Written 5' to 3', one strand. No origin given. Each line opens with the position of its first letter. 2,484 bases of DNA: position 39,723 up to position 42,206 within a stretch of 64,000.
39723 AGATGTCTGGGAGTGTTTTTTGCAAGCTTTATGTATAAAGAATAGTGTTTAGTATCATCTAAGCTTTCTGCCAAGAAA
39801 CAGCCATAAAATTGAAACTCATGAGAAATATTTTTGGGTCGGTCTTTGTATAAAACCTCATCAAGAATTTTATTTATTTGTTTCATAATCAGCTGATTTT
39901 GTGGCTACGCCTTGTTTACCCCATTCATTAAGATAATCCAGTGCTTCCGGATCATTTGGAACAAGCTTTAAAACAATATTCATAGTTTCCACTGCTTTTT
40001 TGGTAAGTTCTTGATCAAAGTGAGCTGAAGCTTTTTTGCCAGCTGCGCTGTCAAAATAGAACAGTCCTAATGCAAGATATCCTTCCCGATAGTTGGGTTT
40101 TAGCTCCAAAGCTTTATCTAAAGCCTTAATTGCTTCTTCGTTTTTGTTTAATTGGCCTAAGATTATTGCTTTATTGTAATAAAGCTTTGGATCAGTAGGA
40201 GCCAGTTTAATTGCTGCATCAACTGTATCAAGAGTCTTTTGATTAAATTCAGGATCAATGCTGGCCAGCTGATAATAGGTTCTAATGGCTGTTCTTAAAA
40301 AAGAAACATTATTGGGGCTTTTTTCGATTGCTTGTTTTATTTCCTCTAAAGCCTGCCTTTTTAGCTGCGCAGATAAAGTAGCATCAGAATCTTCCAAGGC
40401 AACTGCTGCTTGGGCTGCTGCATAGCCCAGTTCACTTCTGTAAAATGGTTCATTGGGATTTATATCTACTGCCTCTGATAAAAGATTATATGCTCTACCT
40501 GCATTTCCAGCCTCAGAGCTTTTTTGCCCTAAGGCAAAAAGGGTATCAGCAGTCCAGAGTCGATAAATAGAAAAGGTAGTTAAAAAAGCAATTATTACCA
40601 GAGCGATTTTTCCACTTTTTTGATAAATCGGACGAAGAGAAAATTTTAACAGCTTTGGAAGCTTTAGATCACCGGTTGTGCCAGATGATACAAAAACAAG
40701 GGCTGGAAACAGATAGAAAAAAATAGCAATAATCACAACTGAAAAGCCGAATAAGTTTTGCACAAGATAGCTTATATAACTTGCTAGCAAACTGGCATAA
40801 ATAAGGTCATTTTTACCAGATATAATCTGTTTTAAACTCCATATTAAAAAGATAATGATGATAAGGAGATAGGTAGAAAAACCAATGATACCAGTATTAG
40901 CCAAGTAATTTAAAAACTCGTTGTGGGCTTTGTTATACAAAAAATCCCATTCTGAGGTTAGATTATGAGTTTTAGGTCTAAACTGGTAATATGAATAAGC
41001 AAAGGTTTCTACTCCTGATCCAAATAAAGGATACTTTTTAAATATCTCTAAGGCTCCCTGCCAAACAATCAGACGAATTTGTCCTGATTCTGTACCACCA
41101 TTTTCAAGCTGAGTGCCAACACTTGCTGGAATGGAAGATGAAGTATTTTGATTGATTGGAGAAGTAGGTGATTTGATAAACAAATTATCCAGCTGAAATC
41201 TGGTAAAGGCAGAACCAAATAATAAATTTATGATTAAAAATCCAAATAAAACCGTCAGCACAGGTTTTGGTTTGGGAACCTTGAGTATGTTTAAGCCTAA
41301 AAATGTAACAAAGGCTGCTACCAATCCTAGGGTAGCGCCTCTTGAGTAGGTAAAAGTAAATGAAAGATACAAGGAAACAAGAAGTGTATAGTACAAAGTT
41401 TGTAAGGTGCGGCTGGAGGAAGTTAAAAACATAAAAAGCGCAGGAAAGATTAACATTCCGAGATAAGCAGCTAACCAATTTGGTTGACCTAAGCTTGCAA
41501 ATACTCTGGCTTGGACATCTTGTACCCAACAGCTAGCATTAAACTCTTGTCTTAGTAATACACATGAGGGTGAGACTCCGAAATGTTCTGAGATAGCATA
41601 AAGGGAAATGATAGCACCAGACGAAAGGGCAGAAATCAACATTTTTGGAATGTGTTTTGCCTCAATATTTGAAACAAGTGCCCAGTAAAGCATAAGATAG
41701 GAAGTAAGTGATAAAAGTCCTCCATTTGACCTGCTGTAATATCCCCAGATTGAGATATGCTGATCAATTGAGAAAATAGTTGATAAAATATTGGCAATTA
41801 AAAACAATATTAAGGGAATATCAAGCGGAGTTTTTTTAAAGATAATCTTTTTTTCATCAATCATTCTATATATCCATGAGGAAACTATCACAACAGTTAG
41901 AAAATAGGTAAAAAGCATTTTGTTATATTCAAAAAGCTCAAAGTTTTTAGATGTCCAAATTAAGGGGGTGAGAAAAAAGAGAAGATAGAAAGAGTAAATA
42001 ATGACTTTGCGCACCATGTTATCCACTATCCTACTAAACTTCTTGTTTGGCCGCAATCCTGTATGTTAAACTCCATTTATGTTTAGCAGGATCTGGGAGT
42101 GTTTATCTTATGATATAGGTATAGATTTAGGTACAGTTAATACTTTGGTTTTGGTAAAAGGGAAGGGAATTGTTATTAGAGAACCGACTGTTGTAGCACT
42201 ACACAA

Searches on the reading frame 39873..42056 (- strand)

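Call 59: search_protein_families(library=pfam, proteins=[window:39873-42056:-], max_evalue=0.00001)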
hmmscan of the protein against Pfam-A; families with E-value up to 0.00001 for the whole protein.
window:39873-42056:- (728 aa): 9 families
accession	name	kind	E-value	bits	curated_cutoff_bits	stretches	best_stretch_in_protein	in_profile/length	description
PF04932.20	Wzy_C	-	5.4e-19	68.9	31.7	1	226-396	3-148/149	O-Antigen ligase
PF13414.12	TPR_11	-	5.9e-11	42.3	26.8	1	635-668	6-39/42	TPR repeat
PF13428.12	TPR_14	-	1.1e-10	41.6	23.5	0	624-664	2-42/44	Tetratricopeptide repeat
PF07719.23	TPR_2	-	1.3e-09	37.9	27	0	623-656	1-34/34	Tetratricopeptide repeat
PF13431.12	TPR_17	-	1.3e-08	34.8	24.4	0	614-643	4-33/34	Tetratricopeptide repeat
PF13371.12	TPR_9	-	9e-08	32.5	35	1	602-655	8-61/73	Tetratricopeptide repeat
PF00515.34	TPR_1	-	1.3e-07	31.5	27.8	1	623-656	1-34/34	Tetratricopeptide repeat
PF14559.12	TPR_19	-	1.7e-07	31.9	25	0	613-657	15-59/68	Tetratricopeptide repeat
PF13181.12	TPR_8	-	3.5e-07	30.3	25.7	1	624-656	2-34/34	Tetratricopeptide repeat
